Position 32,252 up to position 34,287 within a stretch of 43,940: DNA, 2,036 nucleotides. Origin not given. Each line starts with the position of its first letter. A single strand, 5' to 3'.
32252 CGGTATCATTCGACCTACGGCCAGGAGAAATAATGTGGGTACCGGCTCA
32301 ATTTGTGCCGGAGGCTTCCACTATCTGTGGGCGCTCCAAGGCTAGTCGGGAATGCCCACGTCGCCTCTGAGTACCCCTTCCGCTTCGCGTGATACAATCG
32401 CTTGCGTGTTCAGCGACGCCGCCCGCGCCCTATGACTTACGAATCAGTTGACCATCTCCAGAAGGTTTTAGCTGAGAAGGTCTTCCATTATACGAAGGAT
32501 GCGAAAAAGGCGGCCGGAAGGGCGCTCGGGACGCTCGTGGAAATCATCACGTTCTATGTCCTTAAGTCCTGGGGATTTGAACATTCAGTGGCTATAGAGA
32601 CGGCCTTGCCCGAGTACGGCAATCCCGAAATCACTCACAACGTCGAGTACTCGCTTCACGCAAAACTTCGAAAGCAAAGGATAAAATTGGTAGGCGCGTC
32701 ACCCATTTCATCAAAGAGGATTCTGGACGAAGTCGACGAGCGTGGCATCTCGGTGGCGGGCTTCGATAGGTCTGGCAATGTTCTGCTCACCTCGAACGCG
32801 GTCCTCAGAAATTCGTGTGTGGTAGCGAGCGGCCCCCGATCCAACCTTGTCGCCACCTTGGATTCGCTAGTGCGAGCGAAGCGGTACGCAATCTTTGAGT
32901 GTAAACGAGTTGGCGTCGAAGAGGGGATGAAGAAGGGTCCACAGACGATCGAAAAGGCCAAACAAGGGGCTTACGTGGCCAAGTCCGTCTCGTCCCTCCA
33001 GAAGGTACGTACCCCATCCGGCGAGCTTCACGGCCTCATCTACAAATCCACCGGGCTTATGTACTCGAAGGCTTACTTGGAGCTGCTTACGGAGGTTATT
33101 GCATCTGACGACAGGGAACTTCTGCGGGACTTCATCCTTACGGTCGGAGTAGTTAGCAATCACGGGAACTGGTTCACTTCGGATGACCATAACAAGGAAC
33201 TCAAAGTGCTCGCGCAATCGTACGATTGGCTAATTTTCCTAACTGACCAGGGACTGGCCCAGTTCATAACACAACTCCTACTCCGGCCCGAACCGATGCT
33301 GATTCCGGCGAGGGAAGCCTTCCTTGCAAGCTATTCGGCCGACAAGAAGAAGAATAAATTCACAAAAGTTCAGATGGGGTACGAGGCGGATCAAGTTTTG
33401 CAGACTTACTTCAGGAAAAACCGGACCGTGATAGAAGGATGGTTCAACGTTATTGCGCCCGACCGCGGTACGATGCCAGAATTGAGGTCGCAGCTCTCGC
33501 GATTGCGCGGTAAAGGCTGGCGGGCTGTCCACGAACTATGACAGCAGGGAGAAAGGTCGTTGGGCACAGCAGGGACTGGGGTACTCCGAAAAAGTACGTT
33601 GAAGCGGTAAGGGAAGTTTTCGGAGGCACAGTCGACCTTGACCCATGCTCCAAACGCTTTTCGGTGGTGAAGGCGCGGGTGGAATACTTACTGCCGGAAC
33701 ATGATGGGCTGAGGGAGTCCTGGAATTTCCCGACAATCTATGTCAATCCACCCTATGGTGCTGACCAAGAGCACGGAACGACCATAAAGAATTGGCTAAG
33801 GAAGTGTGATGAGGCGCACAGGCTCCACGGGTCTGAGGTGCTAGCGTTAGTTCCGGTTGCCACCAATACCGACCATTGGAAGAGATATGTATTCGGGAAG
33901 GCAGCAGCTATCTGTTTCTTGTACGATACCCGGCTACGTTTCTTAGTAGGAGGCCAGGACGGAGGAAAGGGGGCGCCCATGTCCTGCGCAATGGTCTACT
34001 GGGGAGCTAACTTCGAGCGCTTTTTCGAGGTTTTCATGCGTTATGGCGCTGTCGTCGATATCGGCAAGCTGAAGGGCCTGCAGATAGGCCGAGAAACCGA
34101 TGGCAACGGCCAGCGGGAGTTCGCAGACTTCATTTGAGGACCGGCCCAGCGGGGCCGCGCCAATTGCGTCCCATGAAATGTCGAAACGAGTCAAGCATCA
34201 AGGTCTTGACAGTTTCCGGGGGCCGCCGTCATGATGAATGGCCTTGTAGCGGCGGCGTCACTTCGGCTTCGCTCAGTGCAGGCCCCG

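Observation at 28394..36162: Family of hairpins whose arms are arrays of four degenerate heptads (variable word, constant 4x7-nt architecture)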

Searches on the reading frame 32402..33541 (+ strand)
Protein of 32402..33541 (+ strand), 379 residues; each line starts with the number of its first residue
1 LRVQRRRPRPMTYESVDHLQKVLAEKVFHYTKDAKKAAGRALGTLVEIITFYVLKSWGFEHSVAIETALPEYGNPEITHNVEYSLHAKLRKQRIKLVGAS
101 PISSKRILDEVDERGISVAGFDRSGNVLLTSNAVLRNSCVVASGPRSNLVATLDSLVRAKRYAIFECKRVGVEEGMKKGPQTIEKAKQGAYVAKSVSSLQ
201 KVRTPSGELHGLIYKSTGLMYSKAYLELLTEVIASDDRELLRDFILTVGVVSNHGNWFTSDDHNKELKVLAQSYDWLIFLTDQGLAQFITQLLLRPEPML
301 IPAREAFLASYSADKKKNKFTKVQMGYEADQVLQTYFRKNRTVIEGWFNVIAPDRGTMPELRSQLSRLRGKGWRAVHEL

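Call 49: search_protein_families(library=pfam, proteins=[window:32402-33541:+], max_evalue=0.00001)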
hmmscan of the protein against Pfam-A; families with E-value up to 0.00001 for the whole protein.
window:32402-33541:+ (379 aa): 0 families

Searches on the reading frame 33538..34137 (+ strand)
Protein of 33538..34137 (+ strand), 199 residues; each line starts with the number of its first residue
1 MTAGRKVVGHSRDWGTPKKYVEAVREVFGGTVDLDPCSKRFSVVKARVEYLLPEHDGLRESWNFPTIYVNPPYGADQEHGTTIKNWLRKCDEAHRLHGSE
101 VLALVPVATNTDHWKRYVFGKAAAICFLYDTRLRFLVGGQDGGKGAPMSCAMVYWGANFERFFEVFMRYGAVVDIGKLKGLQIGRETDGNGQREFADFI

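Call 49: search_protein_families(library=pfam, proteins=[window:33538-34137:+], max_evalue=0.00001)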
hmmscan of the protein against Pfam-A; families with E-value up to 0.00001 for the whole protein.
window:33538-34137:+ (199 aa): 1 family
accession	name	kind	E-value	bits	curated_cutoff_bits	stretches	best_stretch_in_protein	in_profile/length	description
PF05869.16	Dam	-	8.3e-14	52.1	28.1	1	13-158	11-146/169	DNA N-6-adenine-methyltransferase (Dam)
